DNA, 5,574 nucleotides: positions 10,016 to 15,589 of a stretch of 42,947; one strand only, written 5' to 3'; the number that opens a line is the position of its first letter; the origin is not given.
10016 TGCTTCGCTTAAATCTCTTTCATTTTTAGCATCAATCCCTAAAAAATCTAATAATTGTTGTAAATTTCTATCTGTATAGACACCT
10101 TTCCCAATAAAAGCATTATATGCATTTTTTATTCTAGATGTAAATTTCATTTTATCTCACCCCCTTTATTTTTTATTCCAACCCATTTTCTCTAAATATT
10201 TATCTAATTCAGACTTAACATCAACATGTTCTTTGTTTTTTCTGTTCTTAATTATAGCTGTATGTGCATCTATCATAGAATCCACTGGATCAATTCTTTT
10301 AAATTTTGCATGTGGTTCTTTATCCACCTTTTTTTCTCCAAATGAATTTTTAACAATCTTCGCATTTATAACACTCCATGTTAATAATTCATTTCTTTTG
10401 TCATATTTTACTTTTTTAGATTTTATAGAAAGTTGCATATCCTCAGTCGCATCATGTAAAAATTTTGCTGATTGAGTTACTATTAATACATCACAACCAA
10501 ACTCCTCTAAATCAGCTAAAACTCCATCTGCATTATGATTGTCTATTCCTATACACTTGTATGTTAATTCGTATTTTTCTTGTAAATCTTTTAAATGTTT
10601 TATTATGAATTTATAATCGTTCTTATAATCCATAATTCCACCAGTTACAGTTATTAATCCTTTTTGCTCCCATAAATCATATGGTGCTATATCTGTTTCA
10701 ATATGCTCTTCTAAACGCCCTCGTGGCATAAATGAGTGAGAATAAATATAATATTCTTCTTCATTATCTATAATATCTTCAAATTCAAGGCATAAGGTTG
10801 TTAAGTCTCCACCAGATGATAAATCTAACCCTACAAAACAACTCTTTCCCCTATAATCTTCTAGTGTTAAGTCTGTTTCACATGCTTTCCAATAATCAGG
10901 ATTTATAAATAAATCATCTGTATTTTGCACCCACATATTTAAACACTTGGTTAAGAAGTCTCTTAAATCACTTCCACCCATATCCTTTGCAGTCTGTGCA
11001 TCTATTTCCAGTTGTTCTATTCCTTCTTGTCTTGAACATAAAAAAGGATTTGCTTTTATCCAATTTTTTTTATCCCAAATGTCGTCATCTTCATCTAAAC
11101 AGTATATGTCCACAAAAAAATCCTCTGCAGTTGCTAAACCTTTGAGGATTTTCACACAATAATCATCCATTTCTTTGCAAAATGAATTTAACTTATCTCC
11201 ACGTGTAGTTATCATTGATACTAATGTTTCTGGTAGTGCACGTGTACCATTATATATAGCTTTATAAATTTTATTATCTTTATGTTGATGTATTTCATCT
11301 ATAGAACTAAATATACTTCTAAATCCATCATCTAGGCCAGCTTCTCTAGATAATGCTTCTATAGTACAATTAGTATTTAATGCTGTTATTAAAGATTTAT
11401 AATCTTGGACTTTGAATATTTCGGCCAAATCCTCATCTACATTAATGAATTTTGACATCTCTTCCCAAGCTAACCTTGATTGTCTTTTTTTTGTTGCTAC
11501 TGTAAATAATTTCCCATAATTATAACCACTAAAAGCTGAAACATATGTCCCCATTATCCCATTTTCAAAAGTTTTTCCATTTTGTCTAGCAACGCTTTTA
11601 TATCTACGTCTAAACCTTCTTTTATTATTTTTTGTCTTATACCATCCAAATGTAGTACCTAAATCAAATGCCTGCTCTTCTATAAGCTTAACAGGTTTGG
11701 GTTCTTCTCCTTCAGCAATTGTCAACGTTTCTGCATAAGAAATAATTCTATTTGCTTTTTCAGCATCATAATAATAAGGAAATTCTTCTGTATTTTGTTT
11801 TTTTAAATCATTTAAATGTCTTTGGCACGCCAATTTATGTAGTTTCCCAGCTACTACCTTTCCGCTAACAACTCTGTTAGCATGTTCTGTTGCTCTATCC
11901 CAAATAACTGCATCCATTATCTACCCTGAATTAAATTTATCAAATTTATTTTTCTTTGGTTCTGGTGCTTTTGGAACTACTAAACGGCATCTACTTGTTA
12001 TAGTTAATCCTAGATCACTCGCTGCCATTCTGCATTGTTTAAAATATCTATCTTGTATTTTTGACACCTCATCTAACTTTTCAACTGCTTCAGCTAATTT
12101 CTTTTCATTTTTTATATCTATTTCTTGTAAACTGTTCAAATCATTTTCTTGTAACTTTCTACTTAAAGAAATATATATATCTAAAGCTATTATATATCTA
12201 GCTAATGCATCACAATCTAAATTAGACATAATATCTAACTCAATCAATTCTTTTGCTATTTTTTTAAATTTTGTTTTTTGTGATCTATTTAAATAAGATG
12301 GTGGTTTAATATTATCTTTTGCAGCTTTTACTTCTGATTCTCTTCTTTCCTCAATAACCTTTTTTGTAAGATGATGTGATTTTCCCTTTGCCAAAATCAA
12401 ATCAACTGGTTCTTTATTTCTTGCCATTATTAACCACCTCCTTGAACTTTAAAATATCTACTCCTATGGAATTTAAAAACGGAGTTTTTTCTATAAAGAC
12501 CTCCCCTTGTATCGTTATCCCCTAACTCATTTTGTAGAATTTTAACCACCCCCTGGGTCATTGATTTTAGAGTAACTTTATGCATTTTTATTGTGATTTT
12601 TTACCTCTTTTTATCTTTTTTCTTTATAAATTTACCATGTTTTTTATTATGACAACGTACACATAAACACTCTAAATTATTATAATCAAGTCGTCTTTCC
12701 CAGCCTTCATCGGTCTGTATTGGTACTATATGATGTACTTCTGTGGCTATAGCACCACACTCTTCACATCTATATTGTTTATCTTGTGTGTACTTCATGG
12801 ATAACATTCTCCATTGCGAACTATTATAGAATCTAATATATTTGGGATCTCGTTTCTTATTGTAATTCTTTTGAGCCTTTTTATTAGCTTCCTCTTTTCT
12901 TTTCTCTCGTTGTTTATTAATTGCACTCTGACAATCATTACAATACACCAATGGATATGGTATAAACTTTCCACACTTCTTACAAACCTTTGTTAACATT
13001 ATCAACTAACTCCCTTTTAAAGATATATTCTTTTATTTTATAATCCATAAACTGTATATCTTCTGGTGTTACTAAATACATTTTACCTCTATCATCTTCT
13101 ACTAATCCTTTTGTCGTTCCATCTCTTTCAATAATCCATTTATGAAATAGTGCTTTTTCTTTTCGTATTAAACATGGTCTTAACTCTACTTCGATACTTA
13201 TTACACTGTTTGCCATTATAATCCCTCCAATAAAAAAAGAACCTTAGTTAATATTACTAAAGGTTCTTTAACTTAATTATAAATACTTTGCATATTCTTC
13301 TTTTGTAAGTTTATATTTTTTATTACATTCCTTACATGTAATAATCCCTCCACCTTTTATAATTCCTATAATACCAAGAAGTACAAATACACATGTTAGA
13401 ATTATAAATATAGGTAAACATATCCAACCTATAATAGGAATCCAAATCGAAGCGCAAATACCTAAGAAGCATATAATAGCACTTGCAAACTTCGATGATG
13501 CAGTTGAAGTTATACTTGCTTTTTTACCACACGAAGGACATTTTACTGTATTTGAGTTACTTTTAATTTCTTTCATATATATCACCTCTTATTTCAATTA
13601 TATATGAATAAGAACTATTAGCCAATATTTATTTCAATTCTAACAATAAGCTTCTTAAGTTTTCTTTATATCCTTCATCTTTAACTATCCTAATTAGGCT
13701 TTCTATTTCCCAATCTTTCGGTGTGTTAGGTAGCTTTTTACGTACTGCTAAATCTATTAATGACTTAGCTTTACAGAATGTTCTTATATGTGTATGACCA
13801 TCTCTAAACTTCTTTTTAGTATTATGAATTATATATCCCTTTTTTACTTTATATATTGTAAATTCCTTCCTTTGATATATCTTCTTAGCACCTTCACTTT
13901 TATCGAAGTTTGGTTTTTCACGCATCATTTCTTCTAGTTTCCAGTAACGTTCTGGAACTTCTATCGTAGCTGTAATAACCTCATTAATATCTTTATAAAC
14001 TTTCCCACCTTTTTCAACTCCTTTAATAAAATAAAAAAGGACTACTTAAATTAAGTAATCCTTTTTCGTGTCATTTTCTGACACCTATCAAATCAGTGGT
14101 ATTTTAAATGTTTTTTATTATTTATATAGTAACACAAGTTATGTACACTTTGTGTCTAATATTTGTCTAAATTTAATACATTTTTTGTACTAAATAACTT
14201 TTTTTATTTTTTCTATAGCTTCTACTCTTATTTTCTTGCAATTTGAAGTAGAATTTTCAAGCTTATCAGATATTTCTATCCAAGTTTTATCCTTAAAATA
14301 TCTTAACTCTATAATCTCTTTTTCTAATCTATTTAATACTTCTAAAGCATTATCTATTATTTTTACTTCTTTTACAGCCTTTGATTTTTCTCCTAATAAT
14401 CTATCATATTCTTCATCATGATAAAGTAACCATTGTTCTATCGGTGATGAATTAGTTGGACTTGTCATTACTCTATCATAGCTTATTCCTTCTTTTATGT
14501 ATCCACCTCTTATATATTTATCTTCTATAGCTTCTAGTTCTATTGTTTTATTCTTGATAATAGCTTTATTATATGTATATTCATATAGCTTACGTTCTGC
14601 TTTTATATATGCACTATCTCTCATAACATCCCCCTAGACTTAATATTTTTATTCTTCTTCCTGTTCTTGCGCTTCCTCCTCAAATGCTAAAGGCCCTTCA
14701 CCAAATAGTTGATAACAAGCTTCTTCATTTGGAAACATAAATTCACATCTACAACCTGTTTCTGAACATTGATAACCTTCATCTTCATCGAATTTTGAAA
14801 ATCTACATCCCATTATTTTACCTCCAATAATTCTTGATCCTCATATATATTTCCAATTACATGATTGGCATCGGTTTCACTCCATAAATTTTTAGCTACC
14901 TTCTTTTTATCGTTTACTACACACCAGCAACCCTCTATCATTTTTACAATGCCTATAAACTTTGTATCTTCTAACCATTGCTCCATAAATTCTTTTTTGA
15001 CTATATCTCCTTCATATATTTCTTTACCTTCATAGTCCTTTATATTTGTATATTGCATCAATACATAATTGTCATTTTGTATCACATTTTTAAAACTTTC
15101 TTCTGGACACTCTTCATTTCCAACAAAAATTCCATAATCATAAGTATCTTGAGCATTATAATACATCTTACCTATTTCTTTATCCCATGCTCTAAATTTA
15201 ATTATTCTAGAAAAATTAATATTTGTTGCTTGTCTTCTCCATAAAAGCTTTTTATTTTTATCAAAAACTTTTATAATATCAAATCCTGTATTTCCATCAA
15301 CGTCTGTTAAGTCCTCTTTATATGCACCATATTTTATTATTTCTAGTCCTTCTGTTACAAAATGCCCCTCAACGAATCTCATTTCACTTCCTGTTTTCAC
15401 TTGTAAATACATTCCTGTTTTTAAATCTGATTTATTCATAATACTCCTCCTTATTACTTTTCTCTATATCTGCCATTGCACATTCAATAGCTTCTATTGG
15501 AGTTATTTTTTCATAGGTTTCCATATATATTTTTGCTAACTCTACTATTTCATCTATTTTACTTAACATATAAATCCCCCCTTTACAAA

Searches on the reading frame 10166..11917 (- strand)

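Call 64: search_protein_families(library=pfam, proteins=[window:10166-11917:-], max_evalue=0.1)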
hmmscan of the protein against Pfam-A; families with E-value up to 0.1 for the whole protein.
window:10166-11917:- (583 aa): 2 families
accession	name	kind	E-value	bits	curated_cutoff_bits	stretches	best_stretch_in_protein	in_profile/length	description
PF20441.4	TerL_nuclease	-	1.2e-32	113.7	24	1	263-554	3-281/286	Terminase large subunit, endonuclease domain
PF03354.21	TerL_ATPase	-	1.5e-19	70.9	23.7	1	82-253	3-175/178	Terminase large subunit, ATPase domain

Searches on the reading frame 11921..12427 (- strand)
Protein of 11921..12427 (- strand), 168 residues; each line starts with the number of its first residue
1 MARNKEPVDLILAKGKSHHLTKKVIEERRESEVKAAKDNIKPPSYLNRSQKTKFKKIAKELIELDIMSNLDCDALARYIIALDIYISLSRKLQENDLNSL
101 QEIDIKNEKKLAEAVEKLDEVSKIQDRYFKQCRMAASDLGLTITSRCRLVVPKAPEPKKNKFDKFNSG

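Call 64: search_protein_families(library=pfam, proteins=[window:11921-12427:-], max_evalue=0.1)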
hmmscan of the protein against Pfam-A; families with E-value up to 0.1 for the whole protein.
window:11921-12427:- (168 aa): 2 families
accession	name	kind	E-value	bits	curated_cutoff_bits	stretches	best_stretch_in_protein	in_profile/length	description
PF05119.17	Terminase_4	-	4.9e-18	65.8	24.7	1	51-155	2-97/98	Phage terminase, small subunit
PF18460.6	HetR_C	-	0.026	14.9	27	1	94-132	28-66/79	Heterocyst differentiation regulator C-terminal Hood domain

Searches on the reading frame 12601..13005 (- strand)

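Call 12: search_protein_families(library=phrogs, proteins=[window:12601-13005:-], max_evalue=0.001)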
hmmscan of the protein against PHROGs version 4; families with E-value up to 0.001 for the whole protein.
window:12601-13005:- (134 aa): 16 families
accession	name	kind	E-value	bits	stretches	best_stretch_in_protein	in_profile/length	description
phrog_144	-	DNA, RNA and nucleotide metabolism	2.3e-27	96.8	1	2-130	19-140/175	HNH endonuclease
phrog_4581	-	head and packaging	2.9e-19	70.8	1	38-132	23-118/395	terminase small subunit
phrog_589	-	DNA, RNA and nucleotide metabolism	9.8e-17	62.3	1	32-124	54-140/179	HNH endonuclease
phrog_119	-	DNA, RNA and nucleotide metabolism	2.7e-16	60.4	1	23-133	147-265/443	HNH endonuclease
phrog_5956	-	DNA, RNA and nucleotide metabolism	4.2e-13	50.1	1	53-133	35-118/138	HNH endonuclease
phrog_25061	-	DNA, RNA and nucleotide metabolism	2e-08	35.9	1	24-128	84-191/219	HNH endonuclease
phrog_2323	-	DNA, RNA and nucleotide metabolism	1.2e-06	29.5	1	47-124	6-85/113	HNH endonuclease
phrog_6050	-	DNA, RNA and nucleotide metabolism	1.2e-06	28.6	1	47-126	280-361/402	HNH endonuclease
phrog_8048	-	DNA, RNA and nucleotide metabolism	1.5e-06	28.7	1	53-124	152-228/273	HNH endonuclease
phrog_333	-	DNA, RNA and nucleotide metabolism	3.3e-06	28.3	1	63-122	19-78/138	HNH endonuclease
phrog_8446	-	DNA, RNA and nucleotide metabolism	4.8e-05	24.1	1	60-130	123-203/211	HNH endonuclease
phrog_2255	-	DNA, RNA and nucleotide metabolism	5.1e-05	23.8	1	5-130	53-176/211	HNH endonuclease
phrog_5200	-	DNA, RNA and nucleotide metabolism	0.00021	22.3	1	61-130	24-92/154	HNH endonuclease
phrog_30443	-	DNA, RNA and nucleotide metabolism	0.00028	22.2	1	61-126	45-108/121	HNH endonuclease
phrog_16204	-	unknown function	0.0003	21.6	1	74-126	34-84/218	-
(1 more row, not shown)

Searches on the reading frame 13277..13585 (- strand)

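Call 12: search_protein_families(library=phrogs, proteins=[window:13277-13585:-], max_evalue=0.001)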
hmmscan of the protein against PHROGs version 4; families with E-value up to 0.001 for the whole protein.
window:13277-13585:- (102 aa): 1 family
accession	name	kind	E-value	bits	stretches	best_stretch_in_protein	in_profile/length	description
phrog_5602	-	unknown function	6.6e-05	23.5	0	11-44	16-48/60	-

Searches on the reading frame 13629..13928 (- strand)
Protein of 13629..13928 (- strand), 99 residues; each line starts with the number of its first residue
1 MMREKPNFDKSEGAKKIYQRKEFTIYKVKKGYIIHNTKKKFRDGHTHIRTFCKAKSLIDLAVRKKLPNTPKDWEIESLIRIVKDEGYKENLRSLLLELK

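Call 12: search_protein_families(library=phrogs, proteins=[window:13629-13928:-], max_evalue=0.001)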
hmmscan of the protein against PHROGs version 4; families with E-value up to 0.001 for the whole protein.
window:13629-13928:- (99 aa): 1 family
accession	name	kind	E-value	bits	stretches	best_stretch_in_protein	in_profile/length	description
phrog_9079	-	unknown function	1.6e-22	80.7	1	14-94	3-83/102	-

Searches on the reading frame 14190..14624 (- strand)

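Call 12: search_protein_families(library=phrogs, proteins=[window:14190-14624:-], max_evalue=0.001)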
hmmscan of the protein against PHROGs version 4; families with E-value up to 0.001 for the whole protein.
window:14190-14624:- (144 aa): 4 families
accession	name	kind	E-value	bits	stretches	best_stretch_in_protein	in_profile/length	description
phrog_36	-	transcription regulation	2.2e-19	71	1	1-143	48-186/220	transcriptional regulator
phrog_248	-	transcription regulation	1.3e-07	32.8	1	9-138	25-131/161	transcriptional activator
phrog_351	-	transcription regulation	2.9e-05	23.8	1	69-142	654-724/928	RNA polymerase sigma factor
phrog_2198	-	transcription regulation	6e-05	24.2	1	58-142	45-127/133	Alt-like transcription activator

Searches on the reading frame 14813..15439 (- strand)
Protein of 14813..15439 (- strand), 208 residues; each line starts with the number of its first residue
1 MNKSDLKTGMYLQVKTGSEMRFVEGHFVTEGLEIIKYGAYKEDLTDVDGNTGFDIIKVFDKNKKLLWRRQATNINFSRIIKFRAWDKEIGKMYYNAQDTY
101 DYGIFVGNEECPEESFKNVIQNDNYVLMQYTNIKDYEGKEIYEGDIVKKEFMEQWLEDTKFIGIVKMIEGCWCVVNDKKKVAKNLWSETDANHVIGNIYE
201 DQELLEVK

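Call 12: search_protein_families(library=phrogs, proteins=[window:14813-15439:-], max_evalue=0.001)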
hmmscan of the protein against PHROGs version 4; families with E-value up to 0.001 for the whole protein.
window:14813-15439:- (208 aa): 4 families
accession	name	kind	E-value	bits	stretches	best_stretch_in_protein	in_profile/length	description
phrog_98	-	unknown function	2.5e-33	116.3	1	70-207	18-152/208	-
phrog_8684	-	unknown function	8e-08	33.4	1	114-208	48-163/164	-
phrog_24347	-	unknown function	2e-07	31.5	1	79-207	132-243/245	-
phrog_9246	-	unknown function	6.9e-07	30.4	1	79-149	2-75/82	-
